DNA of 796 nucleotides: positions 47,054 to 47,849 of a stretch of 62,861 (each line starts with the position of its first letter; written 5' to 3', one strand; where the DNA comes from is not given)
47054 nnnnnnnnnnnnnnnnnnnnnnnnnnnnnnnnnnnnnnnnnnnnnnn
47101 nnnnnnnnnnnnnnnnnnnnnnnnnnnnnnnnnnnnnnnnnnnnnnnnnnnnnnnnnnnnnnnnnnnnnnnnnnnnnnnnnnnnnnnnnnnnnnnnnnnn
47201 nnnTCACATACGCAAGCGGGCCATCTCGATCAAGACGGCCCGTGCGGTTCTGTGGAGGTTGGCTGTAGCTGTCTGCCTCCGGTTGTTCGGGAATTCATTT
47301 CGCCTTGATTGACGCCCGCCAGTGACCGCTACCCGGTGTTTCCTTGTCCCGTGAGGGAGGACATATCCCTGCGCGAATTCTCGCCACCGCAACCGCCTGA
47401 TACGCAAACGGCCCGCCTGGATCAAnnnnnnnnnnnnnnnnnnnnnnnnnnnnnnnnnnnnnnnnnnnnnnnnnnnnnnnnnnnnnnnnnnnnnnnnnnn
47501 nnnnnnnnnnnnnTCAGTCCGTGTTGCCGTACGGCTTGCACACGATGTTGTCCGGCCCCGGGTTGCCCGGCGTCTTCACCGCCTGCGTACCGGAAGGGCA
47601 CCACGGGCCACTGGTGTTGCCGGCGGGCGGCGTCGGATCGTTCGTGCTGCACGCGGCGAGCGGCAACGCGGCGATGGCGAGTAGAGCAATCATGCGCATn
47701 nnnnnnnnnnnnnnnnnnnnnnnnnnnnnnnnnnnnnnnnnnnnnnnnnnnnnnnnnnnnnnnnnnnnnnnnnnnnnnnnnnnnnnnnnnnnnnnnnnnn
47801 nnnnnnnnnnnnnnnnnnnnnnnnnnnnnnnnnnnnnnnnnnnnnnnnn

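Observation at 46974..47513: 540-nt structured non-coding gap with three hairpin+GCGTAT repeats just upstream of the tape measure gene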

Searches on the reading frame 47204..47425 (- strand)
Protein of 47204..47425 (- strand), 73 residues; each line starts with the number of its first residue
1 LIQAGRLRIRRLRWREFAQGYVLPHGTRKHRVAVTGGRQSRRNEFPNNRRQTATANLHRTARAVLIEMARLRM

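Call 13: search_protein_families(library=phrogs, proteins=[window:47204-47425:-], max_evalue=0.01)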
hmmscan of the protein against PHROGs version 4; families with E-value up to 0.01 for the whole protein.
window:47204-47425:- (73 aa): 0 families

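Call 14: search_protein_families(library=pfam, proteins=[window:47204-47425:-], max_evalue=0.01)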
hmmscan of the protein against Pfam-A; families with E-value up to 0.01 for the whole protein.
window:47204-47425:- (73 aa): 0 families

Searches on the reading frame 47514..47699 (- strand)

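Call 13: search_protein_families(library=phrogs, proteins=[window:47514-47699:-], max_evalue=0.01)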
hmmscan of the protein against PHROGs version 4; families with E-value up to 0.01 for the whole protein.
window:47514-47699:- (61 aa): 1 family
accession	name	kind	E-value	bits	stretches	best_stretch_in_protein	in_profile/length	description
phrog_22340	-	other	0.00097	20.1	1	3-35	9-41/152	lipoprotein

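Call 14: search_protein_families(library=pfam, proteins=[window:47514-47699:-], max_evalue=0.01)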
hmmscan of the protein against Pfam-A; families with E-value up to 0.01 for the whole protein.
window:47514-47699:- (61 aa): 0 families
